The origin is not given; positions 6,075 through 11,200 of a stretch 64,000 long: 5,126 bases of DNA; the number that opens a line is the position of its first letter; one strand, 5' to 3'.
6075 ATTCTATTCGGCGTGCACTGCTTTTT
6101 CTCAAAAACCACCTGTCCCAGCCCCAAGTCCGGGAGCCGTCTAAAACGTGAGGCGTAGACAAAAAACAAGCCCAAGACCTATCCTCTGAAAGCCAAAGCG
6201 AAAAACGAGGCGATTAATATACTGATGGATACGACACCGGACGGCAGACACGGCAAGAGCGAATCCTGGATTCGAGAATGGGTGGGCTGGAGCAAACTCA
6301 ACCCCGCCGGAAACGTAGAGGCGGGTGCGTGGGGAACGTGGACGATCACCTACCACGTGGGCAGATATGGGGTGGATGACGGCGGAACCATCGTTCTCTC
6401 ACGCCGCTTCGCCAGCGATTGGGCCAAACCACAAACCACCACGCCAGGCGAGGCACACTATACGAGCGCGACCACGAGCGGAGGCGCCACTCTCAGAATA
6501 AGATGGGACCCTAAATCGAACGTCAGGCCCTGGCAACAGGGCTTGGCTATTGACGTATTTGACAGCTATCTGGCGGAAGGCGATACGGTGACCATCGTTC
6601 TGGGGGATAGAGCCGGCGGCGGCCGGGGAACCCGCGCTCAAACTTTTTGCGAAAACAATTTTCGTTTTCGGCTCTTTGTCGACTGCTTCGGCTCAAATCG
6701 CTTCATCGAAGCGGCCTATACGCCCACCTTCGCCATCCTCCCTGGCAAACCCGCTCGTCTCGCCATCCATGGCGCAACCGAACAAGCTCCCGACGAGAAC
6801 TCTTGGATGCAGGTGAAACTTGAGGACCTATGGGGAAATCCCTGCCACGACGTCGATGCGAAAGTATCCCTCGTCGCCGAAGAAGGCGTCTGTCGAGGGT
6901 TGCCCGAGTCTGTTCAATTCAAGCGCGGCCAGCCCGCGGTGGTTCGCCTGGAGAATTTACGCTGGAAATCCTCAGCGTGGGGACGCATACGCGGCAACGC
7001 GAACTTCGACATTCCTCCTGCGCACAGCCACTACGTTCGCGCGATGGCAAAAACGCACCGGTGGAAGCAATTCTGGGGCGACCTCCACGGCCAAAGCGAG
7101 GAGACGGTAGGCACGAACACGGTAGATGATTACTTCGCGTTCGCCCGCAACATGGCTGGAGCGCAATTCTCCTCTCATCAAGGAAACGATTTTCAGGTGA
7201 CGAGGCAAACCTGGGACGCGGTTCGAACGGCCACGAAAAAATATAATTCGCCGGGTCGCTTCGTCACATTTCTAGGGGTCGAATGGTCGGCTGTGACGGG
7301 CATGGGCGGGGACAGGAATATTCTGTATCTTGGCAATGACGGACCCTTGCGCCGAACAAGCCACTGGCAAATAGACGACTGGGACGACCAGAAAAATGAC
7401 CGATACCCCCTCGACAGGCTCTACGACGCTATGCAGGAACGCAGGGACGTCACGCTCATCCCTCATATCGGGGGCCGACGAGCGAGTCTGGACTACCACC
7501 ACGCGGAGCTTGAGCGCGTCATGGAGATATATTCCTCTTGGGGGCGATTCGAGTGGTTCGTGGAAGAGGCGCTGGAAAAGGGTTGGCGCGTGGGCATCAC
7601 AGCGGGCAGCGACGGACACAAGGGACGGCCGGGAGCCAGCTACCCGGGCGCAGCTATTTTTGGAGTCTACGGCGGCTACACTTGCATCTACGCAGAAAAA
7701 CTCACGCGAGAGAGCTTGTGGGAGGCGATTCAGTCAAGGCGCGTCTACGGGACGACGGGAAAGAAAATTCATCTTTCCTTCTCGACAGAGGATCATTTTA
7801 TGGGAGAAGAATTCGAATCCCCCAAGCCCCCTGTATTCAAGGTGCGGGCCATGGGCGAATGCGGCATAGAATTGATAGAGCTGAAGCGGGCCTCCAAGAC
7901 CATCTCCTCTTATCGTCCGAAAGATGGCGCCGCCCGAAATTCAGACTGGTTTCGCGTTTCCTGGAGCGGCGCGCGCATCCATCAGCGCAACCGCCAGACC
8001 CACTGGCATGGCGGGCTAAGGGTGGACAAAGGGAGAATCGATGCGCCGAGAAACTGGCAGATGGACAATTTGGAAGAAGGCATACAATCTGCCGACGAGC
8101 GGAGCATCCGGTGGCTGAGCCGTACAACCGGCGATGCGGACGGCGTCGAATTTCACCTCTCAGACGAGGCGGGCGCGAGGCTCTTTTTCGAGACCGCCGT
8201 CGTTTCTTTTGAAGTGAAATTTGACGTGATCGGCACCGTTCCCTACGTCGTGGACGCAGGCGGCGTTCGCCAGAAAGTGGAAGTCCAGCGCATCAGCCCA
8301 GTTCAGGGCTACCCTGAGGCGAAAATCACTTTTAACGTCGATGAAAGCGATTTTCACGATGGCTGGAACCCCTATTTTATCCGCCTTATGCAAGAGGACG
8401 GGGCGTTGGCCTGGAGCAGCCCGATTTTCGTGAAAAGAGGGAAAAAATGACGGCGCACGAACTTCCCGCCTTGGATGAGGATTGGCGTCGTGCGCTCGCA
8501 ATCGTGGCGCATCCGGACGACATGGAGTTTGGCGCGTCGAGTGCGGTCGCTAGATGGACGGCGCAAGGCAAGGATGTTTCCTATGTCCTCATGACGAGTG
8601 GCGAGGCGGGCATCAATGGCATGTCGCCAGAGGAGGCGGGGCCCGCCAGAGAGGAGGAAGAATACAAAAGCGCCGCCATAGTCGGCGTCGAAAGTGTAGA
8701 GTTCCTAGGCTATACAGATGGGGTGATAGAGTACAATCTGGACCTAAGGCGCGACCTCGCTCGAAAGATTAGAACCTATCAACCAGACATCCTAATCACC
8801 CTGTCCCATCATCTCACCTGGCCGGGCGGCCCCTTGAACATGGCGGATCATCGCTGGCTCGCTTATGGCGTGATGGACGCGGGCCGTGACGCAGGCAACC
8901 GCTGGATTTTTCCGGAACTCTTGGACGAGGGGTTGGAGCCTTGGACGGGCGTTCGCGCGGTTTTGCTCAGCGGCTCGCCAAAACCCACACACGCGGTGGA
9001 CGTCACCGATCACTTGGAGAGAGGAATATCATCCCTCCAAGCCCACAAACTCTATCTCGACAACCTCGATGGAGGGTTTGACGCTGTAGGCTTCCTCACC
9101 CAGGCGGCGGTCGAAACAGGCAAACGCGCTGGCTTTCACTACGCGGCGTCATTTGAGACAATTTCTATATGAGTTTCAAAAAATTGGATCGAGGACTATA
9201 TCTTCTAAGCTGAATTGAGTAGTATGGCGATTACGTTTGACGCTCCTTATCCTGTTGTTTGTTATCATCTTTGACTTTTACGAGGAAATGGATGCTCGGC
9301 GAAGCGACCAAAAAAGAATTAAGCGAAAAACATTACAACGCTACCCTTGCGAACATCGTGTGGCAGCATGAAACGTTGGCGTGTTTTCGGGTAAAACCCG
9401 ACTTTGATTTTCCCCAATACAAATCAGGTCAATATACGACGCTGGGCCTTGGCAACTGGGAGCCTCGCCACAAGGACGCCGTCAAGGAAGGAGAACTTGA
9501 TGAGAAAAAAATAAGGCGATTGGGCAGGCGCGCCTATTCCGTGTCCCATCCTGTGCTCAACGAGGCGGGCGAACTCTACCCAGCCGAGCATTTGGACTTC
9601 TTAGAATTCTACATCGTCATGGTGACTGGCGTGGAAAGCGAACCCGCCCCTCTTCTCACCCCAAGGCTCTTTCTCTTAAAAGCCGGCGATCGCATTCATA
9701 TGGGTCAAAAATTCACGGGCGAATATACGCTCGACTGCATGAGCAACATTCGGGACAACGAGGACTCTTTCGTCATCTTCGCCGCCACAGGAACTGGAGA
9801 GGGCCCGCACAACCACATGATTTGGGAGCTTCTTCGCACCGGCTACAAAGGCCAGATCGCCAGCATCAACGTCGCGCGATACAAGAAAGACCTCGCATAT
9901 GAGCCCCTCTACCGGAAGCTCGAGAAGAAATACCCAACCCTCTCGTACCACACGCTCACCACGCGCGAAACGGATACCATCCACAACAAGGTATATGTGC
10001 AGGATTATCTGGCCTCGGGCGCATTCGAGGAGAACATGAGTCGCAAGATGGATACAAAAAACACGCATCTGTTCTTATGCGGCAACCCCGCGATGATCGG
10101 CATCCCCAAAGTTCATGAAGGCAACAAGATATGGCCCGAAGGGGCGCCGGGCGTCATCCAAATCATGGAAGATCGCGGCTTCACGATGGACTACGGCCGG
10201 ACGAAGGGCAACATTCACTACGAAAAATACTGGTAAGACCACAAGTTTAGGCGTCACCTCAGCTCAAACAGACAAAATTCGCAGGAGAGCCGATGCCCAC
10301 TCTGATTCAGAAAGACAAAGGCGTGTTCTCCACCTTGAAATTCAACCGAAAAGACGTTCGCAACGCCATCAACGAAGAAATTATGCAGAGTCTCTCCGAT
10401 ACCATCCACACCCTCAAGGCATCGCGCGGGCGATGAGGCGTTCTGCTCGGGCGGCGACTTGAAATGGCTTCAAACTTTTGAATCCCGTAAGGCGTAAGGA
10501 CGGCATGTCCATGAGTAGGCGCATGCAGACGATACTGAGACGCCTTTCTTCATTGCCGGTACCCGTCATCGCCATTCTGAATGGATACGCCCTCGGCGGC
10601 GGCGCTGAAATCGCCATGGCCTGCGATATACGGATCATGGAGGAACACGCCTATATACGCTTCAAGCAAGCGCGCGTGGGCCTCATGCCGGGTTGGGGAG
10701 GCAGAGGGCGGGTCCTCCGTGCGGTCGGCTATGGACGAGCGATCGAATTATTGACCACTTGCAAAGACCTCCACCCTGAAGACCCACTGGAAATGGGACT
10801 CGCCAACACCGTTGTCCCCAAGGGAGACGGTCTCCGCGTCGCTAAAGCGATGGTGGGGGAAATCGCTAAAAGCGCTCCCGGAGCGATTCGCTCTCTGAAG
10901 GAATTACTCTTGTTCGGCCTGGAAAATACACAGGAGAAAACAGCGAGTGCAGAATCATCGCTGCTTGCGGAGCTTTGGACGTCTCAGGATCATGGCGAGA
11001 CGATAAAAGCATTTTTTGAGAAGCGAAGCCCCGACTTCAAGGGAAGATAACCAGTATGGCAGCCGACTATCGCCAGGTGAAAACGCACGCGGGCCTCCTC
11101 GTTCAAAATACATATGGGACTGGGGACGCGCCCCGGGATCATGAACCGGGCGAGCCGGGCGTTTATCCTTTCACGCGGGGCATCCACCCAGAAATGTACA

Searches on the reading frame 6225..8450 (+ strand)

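Call 23: search_protein_families(library=pfam, proteins=[window:6225-8450:+], max_evalue=0.00001)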
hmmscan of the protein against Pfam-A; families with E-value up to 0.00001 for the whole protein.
window:6225-8450:+ (741 aa): 1 family
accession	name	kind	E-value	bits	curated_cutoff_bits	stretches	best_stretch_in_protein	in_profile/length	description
PF12228.14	DUF3604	-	6.8e-16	58.3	20.4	2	286-410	93-216/591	Protein of unknown function (DUF3604)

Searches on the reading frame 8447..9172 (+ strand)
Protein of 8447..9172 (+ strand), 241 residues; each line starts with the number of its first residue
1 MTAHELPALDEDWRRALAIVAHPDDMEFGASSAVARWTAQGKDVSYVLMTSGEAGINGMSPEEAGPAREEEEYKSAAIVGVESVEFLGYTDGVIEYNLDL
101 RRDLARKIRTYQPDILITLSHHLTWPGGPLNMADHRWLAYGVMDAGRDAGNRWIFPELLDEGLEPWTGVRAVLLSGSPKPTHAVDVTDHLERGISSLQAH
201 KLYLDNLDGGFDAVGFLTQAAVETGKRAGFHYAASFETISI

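Call 23: search_protein_families(library=pfam, proteins=[window:8447-9172:+], max_evalue=0.00001)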
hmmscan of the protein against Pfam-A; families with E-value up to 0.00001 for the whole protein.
window:8447-9172:+ (241 aa): 1 family
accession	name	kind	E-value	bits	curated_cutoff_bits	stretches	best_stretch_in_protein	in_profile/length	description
PF02585.22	PIG-L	-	1.3e-26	94.1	28.2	1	17-145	1-128/129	GlcNAc-PI de-N-acetylase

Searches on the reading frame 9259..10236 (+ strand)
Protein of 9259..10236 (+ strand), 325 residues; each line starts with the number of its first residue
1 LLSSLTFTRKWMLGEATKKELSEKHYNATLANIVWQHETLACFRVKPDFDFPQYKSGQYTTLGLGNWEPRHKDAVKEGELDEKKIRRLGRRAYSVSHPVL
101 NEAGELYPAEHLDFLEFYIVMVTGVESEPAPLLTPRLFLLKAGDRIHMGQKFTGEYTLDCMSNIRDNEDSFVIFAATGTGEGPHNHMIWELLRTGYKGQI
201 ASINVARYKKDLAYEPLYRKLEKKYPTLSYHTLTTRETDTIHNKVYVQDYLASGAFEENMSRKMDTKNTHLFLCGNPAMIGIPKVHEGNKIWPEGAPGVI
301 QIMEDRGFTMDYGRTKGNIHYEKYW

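Call 23: search_protein_families(library=pfam, proteins=[window:9259-10236:+], max_evalue=0.00001)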
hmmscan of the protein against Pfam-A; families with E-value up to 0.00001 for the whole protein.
window:9259-10236:+ (325 aa): 1 family
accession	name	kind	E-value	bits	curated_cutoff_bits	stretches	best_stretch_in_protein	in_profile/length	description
PF00175.26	NAD_binding_1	-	2.7e-11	44.5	22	1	176-281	3-105/109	Oxidoreductase NAD-binding domain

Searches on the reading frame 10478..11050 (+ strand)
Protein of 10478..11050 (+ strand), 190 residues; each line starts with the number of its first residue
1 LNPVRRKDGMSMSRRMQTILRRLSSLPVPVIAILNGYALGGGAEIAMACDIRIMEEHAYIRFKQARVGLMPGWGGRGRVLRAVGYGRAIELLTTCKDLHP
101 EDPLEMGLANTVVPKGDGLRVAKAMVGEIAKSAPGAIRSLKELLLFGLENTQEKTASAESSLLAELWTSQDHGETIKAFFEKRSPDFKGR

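Call 23: search_protein_families(library=pfam, proteins=[window:10478-11050:+], max_evalue=0.00001)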
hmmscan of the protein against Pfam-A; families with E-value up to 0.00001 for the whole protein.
window:10478-11050:+ (190 aa): 2 families
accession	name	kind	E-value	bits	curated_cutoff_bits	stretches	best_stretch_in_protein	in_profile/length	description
PF00378.25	ECH_1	-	2.8e-38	132.1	27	1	11-189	72-250/251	Enoyl-CoA hydratase/isomerase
PF16113.10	ECH_2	-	2.6e-12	47.3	27.2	1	18-165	78-224/335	Enoyl-CoA hydratase/isomerase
